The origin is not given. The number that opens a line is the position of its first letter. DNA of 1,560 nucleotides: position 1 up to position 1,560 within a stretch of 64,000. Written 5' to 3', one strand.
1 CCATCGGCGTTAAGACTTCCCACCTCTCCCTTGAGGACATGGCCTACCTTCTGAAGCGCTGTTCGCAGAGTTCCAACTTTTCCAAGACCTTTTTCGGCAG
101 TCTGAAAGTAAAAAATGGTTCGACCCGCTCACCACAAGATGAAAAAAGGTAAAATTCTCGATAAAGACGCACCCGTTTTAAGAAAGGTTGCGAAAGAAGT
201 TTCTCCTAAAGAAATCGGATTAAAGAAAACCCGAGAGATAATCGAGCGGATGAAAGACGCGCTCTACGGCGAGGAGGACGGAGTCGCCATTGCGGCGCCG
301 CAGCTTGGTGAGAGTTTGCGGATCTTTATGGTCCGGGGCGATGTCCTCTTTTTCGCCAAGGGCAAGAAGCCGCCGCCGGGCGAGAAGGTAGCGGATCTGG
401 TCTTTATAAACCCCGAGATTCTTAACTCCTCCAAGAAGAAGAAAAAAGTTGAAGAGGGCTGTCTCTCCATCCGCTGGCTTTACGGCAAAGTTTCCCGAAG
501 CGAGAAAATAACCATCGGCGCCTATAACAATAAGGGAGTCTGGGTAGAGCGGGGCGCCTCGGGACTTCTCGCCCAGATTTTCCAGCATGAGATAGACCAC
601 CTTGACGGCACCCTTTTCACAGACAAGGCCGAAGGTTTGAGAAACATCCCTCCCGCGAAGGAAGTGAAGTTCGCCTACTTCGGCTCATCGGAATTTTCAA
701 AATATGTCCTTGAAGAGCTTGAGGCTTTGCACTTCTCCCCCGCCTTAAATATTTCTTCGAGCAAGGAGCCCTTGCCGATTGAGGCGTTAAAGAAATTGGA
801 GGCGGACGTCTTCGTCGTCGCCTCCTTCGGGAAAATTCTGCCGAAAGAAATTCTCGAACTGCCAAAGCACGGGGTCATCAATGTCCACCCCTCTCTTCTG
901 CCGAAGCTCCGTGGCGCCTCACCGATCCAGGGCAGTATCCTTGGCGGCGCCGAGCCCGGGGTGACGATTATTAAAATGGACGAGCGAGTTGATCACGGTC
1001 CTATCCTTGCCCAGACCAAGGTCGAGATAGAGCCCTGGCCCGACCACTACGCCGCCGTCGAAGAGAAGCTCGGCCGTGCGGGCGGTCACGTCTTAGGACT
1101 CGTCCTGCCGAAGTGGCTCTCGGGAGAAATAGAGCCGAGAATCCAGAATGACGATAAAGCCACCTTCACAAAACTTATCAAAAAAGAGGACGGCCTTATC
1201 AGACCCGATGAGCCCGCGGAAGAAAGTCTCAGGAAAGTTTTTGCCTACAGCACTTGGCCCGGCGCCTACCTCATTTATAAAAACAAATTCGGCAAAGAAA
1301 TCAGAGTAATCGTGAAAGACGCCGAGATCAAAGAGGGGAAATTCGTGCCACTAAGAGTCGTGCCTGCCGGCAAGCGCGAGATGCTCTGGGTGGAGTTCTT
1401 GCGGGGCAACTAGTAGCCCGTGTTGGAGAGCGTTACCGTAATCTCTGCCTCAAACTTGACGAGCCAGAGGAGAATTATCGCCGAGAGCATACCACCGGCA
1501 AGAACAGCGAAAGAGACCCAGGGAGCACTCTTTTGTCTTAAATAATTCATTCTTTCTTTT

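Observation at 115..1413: Peptide deformylase and Met-tRNA formyltransferase encoded as one fused polypeptide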

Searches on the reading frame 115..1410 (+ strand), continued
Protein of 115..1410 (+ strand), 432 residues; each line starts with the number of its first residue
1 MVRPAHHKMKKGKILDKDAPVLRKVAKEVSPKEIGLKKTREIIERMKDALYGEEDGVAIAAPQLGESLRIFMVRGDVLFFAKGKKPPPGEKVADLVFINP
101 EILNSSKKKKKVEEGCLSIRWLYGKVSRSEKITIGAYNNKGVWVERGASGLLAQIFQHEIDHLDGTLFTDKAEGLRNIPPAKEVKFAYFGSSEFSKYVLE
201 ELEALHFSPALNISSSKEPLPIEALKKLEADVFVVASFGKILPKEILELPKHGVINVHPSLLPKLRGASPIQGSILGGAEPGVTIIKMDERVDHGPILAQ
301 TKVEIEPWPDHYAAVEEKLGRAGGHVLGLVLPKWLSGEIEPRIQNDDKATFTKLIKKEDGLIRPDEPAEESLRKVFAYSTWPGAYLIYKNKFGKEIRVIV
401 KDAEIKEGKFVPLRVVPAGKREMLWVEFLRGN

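Call 67: list_cluster_members(proteins=[P0251, P0259, P0261, P0178, P0128, P0124, P0134, P0139, P0168, P0177])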
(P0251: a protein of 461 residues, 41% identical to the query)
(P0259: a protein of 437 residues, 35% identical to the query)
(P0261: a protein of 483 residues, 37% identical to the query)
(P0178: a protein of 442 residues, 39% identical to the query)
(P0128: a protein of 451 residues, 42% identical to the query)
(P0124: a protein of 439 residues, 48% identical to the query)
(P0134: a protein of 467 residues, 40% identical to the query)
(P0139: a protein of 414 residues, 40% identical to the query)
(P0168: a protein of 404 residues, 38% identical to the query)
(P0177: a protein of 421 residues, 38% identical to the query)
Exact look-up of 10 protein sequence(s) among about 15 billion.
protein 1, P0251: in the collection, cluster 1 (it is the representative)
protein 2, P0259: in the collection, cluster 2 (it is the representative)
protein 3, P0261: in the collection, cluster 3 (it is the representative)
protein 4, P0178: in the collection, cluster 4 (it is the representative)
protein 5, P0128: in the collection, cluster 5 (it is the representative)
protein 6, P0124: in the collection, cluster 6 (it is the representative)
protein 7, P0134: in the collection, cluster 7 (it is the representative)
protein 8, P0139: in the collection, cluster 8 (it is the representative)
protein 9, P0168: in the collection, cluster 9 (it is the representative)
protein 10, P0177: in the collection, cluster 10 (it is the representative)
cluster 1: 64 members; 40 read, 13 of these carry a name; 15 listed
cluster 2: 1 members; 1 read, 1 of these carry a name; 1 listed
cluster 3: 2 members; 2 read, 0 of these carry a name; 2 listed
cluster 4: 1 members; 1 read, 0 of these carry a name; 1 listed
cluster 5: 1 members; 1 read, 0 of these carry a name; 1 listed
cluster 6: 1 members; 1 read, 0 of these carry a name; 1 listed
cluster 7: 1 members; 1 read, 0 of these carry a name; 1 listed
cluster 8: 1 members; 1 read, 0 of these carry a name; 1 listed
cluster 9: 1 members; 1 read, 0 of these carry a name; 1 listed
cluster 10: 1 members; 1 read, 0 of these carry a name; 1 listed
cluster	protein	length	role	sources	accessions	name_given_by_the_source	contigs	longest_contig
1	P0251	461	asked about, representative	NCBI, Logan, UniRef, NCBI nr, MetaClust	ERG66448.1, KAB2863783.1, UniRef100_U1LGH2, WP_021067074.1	MAG: methionyl-tRNA formyltransferase [Exiguobacterium chiriqhucha] | Multifunctional fusion protein n=2 Tax=Bacillales Family XII. Incertae Sedis TaxID=539742 ... | methionyl-tRNA formyltransferase [Exiguobacterium chiriqhucha]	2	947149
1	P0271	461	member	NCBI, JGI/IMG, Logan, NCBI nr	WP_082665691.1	methionyl-tRNA formyltransferase | methionyl-tRNA formyltransferase [Exiguobacterium sp. s36]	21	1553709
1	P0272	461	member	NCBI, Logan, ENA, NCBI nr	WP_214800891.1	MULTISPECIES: methionyl-tRNA formyltransferase [unclassified Exiguobacterium]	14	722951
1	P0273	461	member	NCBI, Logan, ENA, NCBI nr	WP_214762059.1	methionyl-tRNA formyltransferase [Exiguobacterium sp. s146]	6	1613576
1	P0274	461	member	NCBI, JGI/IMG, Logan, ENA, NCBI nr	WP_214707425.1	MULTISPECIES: methionyl-tRNA formyltransferase [unclassified Exiguobacterium]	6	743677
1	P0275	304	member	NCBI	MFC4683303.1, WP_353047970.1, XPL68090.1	methionyl-tRNA formyltransferase [Exiguobacterium mexicanum]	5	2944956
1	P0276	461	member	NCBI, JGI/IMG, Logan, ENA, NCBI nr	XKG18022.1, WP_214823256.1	methionyl-tRNA formyltransferase [Exiguobacterium aurantiacum] | methionyl-tRNA formyltransferase | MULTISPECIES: methionyl-tRNA formyltransferase [unclassified Exiguobacterium]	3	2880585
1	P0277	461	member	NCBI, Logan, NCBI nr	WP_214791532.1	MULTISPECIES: methionyl-tRNA formyltransferase [unclassified Exiguobacterium]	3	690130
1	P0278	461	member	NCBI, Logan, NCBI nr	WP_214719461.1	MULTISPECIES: methionyl-tRNA formyltransferase [unclassified Exiguobacterium]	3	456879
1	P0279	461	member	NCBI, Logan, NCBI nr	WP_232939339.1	methionyl-tRNA formyltransferase [Exiguobacterium aurantiacum]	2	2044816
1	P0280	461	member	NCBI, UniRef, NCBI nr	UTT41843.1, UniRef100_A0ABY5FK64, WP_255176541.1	methionyl-tRNA formyltransferase [Exiguobacterium aurantiacum] | Multifunctional fusion protein n=2 Tax=Exiguobacterium aurantiacum TaxID=33987 ...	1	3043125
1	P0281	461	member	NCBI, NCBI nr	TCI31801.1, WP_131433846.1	methionyl-tRNA formyltransferase [Exiguobacterium sp. SL-10]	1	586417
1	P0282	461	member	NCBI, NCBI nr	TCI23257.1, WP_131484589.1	methionyl-tRNA formyltransferase [Exiguobacterium sp. SL-9]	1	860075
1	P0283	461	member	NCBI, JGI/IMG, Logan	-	-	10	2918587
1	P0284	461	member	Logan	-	-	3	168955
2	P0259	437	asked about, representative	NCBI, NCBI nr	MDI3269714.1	MAG: methionyl-tRNA formyltransferase, partial [Bacillota bacterium] | methionyl-tRNA formyltransferase [Bacillota bacterium]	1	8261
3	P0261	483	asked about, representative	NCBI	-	-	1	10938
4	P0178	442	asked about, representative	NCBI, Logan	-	-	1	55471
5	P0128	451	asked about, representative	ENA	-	-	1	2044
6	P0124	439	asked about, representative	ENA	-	-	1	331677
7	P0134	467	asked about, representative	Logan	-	-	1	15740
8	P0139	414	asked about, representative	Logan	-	-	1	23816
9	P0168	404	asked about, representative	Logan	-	-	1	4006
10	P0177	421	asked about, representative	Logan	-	-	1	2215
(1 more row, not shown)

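Call 69: search_solved_structures(query=P0251, max_evalue=1e-30, show_alignments=1)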
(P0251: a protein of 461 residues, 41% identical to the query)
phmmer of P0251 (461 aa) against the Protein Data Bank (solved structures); distinct sequences matched with E-value up to 1e-30: 15.
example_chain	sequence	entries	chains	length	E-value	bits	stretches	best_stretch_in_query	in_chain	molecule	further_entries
4iqf_A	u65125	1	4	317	4.3e-123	414.9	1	154-460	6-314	Methionyl-tRNA formyltransferase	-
1fmt_A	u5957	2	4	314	3.3e-71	243.9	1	153-458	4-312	METHIONYL-TRNA FMET FORMYLTRANSFERASE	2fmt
5uai_A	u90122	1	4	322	1.4e-66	228.6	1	154-458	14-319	Methionyl-tRNA formyltransferase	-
3q0i_A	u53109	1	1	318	7e-66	226.3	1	153-459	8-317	Methionyl-tRNA formyltransferase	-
3r8x_A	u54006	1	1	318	1.4e-65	225.3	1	153-448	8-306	Methionyl-tRNA formyltransferase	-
3tqq_A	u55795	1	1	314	4.5e-65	223.7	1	154-457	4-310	Methionyl-tRNA formyltransferase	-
1ws0_A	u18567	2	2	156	6.7e-42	147.3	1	3-144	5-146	peptide deformylase 1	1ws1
1lme_A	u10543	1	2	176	3.4e-36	128.5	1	1-145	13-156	peptide deformylase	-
4wxk_A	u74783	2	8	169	2.8e-34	122.2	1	4-145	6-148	Peptide deformylase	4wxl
4dr8_A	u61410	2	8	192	3.1e-34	122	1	9-144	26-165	Peptide deformylase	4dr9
6caz_A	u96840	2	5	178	2.4e-32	115.8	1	3-145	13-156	Peptide deformylase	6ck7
5j63_A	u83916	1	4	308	3.9e-31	111.8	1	168-446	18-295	Bifunctional polymyxin resistance protein ArnA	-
2bln_A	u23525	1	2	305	4.6e-31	111.6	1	168-445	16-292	PROTEIN YFBG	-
1yrw_A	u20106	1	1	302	5.6e-31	111.3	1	168-443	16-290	protein ArnA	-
6pih_A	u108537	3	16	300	5.9e-31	111.2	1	168-443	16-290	Bifunctional polymyxin resistance protein ArnA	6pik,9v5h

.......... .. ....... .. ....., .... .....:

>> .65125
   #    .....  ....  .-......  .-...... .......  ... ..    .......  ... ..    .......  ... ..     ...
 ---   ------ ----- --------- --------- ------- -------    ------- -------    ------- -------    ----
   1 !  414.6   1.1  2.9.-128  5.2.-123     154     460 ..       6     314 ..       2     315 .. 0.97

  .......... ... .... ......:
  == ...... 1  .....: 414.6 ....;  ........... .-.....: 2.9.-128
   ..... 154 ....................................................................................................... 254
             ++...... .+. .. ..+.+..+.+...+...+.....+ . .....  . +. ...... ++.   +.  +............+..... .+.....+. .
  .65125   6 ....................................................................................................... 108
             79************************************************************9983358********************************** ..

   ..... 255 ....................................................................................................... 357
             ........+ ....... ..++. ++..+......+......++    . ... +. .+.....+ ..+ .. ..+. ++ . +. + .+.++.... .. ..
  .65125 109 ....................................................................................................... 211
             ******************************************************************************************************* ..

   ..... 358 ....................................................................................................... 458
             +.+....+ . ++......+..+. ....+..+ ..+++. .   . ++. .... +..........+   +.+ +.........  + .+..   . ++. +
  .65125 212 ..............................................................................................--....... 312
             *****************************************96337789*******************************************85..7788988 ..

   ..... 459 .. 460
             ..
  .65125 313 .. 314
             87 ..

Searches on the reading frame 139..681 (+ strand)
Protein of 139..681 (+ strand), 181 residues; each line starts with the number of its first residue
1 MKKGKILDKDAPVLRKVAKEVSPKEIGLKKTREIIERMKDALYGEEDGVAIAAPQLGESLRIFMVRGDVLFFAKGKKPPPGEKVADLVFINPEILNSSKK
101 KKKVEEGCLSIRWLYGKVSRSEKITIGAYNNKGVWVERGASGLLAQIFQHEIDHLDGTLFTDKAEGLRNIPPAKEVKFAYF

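Call 13: search_solved_structures(query=window:139-681:+, show_alignments=2, max_evalue=0.00001)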
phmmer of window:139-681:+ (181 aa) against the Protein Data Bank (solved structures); distinct sequences matched with E-value up to 0.00001: 80 (the best 60 are shown).
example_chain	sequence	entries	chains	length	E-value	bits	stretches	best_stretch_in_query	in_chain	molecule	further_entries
1zxz_A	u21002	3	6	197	4e-23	85.5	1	6-164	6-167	Peptide deformylase, mitochondrial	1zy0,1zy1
6caz_A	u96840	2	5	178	5.8e-23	84.9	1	10-171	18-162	Peptide deformylase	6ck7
1lme_A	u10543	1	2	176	6.9e-23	84.7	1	11-168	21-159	peptide deformylase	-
4je6_A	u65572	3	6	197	6e-21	78.4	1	6-164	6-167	Peptide deformylase 1A, chloroplastic/mitochondrial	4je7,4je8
1rl4_A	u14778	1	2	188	4e-20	75.7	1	5-165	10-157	formylmethionine deformylase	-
1rqc_A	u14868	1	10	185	4.2e-20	75.6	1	5-165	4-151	formylmethionine deformylase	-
4wxk_A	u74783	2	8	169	1.4e-18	70.6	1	31-168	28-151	Peptide deformylase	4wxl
1sv2_A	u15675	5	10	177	2.9e-18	69.6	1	5-165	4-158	Peptide deformylase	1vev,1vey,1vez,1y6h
1jym_A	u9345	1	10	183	1.3e-17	67.4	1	6-165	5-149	Peptide Deformylase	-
4dr8_A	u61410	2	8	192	1.5e-17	67.2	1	13-172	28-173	Peptide deformylase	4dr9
3cpm_A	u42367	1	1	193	2e-17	66.9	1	5-164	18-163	Peptide deformylase, chloroplast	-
1szz_A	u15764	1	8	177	2.2e-17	66.7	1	5-165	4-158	Peptide deformylase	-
6jeu_A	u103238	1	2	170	2.4e-17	66.6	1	10-169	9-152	Peptide deformylase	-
6jer_A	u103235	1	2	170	2.4e-17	66.6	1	10-169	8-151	Peptide deformylase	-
6jet_A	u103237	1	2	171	2.4e-17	66.6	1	10-169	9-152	Peptide deformylase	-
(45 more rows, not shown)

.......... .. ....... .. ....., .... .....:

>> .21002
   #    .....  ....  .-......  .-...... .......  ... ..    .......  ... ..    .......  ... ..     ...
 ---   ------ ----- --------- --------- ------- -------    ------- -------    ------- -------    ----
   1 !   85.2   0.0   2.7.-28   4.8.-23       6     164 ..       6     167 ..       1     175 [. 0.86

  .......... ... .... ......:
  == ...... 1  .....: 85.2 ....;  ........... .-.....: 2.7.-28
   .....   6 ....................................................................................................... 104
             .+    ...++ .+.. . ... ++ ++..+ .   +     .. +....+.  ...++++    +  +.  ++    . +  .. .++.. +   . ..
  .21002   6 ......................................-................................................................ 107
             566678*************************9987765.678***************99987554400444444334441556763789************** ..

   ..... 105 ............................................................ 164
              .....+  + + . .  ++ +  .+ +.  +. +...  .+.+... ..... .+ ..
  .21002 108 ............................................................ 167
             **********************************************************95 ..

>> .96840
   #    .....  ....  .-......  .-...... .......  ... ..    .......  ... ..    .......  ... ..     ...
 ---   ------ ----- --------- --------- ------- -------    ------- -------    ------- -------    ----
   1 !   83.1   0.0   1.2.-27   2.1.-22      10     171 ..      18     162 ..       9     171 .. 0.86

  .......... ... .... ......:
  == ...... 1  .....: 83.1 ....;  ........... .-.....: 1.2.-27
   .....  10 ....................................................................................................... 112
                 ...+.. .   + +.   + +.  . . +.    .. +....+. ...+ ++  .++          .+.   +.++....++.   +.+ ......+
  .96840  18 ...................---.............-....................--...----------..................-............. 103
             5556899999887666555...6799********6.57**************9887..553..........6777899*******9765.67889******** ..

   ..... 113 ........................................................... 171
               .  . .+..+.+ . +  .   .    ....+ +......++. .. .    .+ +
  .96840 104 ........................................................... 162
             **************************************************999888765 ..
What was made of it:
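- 139..669 (+): Peptide deformylase module, including its conserved C-terminal tail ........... and the roughly 5-residue true linker AKEVK. PDB sequence hits to PDF1A-type and bacterial PDFs (call 13).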
